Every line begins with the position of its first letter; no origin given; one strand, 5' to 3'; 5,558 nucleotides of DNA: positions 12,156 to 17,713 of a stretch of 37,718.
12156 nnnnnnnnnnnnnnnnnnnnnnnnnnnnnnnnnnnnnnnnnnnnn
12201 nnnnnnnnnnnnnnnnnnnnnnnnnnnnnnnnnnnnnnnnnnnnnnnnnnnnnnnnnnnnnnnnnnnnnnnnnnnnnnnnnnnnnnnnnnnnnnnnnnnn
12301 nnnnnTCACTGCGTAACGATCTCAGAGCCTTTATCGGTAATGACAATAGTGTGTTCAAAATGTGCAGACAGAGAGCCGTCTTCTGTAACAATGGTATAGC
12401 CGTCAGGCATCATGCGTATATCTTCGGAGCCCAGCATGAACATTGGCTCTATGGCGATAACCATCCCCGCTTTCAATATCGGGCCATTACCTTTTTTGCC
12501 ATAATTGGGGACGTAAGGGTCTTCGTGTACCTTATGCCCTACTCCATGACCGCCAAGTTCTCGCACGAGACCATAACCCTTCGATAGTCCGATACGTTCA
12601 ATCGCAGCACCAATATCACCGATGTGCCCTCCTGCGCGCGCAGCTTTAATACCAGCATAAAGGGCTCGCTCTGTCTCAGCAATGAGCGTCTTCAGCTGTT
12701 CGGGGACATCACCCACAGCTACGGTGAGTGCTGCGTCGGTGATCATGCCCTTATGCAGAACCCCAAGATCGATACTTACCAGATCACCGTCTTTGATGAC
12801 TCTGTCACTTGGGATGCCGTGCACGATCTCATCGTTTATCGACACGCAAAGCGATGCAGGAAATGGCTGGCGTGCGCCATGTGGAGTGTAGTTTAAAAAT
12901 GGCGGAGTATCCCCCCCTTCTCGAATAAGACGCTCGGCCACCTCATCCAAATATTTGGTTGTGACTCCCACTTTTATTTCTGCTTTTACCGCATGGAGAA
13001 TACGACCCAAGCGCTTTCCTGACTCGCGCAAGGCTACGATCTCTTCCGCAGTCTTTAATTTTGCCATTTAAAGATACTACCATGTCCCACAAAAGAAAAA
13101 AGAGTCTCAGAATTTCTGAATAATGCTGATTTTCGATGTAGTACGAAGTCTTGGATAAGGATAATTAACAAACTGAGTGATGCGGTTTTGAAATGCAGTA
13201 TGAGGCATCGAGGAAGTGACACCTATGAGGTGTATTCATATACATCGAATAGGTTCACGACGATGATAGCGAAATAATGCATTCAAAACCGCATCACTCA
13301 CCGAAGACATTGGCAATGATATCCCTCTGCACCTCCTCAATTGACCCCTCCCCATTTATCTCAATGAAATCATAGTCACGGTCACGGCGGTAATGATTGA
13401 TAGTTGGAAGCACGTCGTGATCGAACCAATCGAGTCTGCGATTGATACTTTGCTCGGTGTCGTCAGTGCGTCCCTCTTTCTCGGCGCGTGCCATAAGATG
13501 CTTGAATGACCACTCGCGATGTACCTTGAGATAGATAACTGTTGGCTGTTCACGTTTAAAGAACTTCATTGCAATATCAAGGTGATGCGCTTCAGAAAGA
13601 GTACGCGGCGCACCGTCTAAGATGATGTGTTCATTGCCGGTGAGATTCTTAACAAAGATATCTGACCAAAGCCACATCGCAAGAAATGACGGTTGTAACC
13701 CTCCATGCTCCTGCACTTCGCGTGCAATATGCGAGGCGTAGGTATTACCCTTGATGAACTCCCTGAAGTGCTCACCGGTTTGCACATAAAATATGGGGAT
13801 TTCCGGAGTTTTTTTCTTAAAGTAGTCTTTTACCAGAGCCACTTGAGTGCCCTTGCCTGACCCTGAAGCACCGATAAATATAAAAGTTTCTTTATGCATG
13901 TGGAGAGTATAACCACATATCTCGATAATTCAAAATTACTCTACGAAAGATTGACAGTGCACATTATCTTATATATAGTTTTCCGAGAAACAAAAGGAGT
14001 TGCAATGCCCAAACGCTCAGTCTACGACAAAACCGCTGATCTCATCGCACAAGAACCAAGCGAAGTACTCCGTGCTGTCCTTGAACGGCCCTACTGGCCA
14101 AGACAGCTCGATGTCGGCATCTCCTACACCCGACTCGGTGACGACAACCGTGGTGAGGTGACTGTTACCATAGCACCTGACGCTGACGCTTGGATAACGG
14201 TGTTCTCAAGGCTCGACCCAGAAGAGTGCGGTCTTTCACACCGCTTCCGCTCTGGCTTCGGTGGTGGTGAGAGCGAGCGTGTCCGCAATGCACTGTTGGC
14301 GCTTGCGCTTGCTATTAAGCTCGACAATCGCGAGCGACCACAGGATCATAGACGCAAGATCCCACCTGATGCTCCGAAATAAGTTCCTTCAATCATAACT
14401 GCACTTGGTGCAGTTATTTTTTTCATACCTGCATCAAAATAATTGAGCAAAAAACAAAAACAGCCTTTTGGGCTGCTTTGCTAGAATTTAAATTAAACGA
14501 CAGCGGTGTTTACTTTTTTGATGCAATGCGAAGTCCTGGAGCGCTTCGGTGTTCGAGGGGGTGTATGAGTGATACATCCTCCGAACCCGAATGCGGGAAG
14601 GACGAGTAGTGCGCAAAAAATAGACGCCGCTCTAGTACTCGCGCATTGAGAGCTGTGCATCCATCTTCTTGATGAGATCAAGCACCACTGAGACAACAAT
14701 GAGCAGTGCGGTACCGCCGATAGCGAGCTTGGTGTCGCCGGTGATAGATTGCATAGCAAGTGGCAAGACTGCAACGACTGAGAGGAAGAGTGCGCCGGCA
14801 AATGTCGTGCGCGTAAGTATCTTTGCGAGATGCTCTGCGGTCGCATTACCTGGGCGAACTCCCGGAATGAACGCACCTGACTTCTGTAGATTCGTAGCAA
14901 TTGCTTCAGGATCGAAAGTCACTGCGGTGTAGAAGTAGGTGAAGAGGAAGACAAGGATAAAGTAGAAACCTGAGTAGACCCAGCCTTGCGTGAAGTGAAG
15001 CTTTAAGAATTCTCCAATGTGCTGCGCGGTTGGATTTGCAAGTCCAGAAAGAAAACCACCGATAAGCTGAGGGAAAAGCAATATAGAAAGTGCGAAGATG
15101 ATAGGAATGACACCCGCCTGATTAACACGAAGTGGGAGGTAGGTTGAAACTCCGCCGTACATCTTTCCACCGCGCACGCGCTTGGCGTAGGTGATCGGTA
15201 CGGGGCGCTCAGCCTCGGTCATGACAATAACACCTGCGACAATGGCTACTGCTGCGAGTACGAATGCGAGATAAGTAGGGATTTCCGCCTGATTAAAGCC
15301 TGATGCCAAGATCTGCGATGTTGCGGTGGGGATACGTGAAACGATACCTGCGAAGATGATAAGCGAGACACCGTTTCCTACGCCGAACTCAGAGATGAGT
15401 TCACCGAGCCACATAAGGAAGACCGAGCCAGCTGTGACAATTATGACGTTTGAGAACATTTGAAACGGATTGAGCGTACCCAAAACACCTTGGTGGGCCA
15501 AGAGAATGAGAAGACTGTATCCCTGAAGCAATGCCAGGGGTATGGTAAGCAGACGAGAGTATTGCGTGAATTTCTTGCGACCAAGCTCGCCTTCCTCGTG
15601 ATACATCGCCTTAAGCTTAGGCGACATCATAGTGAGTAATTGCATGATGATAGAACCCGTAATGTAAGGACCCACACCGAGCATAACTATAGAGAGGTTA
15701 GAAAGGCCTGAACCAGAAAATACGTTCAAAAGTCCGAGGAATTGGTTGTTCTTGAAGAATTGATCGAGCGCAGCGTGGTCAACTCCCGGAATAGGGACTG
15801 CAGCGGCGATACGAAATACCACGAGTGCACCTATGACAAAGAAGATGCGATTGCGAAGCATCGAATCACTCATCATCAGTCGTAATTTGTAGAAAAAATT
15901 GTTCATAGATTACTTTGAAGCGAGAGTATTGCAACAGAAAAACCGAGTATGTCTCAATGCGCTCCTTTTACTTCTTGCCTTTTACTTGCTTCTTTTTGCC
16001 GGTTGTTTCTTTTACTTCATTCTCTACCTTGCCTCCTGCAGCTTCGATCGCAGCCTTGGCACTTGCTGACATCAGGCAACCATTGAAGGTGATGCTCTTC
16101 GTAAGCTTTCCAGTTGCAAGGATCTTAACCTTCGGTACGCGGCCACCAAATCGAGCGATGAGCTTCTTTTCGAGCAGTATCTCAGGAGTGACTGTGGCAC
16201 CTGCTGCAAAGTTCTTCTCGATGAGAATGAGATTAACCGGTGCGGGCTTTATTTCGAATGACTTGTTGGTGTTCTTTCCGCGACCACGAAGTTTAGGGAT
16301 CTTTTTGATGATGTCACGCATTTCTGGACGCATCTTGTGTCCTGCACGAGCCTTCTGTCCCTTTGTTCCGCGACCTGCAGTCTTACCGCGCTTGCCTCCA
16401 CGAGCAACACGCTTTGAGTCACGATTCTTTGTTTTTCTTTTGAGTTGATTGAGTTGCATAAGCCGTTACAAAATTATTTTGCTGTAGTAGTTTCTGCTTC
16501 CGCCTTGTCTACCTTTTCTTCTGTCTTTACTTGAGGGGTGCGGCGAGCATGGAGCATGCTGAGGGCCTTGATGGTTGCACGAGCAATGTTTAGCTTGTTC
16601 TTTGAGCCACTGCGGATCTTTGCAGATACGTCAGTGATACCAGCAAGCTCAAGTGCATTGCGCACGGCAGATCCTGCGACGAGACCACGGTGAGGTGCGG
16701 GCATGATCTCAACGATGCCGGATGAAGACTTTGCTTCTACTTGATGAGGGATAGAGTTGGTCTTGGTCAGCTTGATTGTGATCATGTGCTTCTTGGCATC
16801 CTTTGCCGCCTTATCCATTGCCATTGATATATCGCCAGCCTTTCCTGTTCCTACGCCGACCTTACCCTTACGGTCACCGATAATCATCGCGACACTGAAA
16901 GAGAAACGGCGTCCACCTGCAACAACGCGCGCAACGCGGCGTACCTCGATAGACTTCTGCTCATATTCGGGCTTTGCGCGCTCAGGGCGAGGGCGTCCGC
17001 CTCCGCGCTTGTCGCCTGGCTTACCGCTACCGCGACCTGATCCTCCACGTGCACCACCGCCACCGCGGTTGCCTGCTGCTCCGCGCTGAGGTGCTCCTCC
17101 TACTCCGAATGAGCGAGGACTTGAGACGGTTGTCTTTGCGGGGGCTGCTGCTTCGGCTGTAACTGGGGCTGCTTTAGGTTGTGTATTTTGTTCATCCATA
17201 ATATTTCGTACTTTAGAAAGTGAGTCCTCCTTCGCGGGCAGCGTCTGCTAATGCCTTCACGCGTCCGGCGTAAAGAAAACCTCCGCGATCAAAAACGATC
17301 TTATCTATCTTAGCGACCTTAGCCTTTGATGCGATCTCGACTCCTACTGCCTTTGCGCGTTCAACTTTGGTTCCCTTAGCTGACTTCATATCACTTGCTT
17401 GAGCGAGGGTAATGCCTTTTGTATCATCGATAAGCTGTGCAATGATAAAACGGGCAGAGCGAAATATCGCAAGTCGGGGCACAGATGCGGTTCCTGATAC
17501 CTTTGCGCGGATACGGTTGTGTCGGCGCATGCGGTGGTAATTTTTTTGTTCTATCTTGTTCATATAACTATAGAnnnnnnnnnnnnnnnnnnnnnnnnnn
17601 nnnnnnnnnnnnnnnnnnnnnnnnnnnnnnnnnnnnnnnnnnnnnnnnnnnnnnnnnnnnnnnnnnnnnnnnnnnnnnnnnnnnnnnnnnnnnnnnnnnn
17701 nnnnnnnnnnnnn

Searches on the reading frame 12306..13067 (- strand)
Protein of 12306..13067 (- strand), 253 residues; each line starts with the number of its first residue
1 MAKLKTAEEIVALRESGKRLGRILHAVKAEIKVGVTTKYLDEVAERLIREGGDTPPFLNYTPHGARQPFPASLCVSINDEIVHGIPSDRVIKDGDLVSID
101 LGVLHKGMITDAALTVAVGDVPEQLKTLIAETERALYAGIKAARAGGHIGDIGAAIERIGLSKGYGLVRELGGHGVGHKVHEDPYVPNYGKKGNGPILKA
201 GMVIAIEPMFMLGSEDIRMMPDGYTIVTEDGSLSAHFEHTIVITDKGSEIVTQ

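Call 6: search_protein_families(library=pfam, proteins=[window:12306-13067:-], max_evalue=0.01)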
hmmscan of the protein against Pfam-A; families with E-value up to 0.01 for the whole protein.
window:12306-13067:- (253 aa): 1 family
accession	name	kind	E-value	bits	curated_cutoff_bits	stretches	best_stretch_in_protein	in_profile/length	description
PF00557.29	Peptidase_M24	-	4.7e-46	157.6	23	1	13-245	3-208/208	Metallopeptidase family M24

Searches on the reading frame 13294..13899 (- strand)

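Call 6: search_protein_families(library=pfam, proteins=[window:13294-13899:-], max_evalue=0.01)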
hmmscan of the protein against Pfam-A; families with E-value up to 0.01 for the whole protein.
window:13294-13899:- (201 aa): 3 families
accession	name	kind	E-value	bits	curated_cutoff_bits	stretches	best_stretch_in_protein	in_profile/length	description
PF00406.28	ADK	-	1.4e-18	67.9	26.8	1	9-172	2-148/151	Adenylate kinase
PF13207.12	AAA_17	-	2.9e-11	44.2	27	1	10-152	2-135/136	AAA domain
PF06414.18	Zeta_toxin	-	0.00051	20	22.3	1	7-145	20-153/199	Zeta toxin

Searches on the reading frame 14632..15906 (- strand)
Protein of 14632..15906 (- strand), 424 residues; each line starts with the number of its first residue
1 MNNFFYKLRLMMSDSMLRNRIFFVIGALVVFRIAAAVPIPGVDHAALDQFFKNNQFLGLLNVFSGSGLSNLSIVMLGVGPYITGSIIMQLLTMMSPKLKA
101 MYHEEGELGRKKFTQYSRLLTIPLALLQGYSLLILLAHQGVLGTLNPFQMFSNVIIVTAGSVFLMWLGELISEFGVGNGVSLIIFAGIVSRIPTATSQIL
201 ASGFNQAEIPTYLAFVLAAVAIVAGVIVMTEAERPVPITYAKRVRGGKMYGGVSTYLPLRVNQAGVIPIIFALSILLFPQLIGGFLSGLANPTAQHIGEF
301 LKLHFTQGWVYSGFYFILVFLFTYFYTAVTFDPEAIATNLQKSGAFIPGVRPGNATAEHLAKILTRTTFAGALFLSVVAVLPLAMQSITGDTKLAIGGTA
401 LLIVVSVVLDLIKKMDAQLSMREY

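Call 6: search_protein_families(library=pfam, proteins=[window:14632-15906:-], max_evalue=0.01)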
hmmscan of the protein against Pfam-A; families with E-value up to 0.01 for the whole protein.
window:14632-15906:- (424 aa): 1 family
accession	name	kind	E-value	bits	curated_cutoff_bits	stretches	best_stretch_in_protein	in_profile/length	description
PF00344.25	SecY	-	2.3e-101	339.7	32.2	1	72-411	1-305/306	SecY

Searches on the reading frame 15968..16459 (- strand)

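Call 6: search_protein_families(library=pfam, proteins=[window:15968-16459:-], max_evalue=0.01)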
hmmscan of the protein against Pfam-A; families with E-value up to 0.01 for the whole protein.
window:15968-16459:- (163 aa): 1 family
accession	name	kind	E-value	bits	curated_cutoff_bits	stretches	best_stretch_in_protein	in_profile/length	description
PF00828.25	Ribosomal_L27A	-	1.3e-13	51.6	21.5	1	74-146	1-72/72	Ribosomal proteins 50S-L15, 50S-L18e, 60S-L27A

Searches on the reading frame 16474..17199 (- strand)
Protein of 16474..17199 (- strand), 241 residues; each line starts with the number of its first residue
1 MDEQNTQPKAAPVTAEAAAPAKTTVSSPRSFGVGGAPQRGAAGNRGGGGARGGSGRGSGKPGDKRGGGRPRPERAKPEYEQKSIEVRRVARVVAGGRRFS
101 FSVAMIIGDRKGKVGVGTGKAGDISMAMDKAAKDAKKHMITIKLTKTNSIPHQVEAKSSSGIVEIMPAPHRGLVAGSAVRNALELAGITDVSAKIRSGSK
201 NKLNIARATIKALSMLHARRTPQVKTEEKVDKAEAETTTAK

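Call 6: search_protein_families(library=pfam, proteins=[window:16474-17199:-], max_evalue=0.01)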
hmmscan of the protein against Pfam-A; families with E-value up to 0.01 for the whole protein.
window:16474-17199:- (241 aa): 2 families
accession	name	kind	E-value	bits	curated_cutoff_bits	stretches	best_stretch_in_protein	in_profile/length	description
PF00333.26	Ribosomal_S5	-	2.7e-20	72.6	27.1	1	80-143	2-65/65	Ribosomal protein S5, N-terminal domain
PF03719.21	Ribosomal_S5_C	-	1.2e-16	60.4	21.5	1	157-218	2-63/71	Ribosomal protein S5, C-terminal domain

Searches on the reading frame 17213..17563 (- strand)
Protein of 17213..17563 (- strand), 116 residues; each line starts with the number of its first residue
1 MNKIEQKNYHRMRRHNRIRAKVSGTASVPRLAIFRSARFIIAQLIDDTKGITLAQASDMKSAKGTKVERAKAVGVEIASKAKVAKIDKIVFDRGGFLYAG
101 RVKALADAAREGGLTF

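Call 6: search_protein_families(library=pfam, proteins=[window:17213-17563:-], max_evalue=0.01)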
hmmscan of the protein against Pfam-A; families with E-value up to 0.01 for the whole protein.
window:17213-17563:- (116 aa): 1 family
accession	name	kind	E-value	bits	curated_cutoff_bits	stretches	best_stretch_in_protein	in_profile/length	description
PF00861.27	Ribosomal_L18p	-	5.1e-39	133.7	27.8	1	6-116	2-116/116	Ribosomal L18 of archaea, bacteria, mitoch. and chloroplast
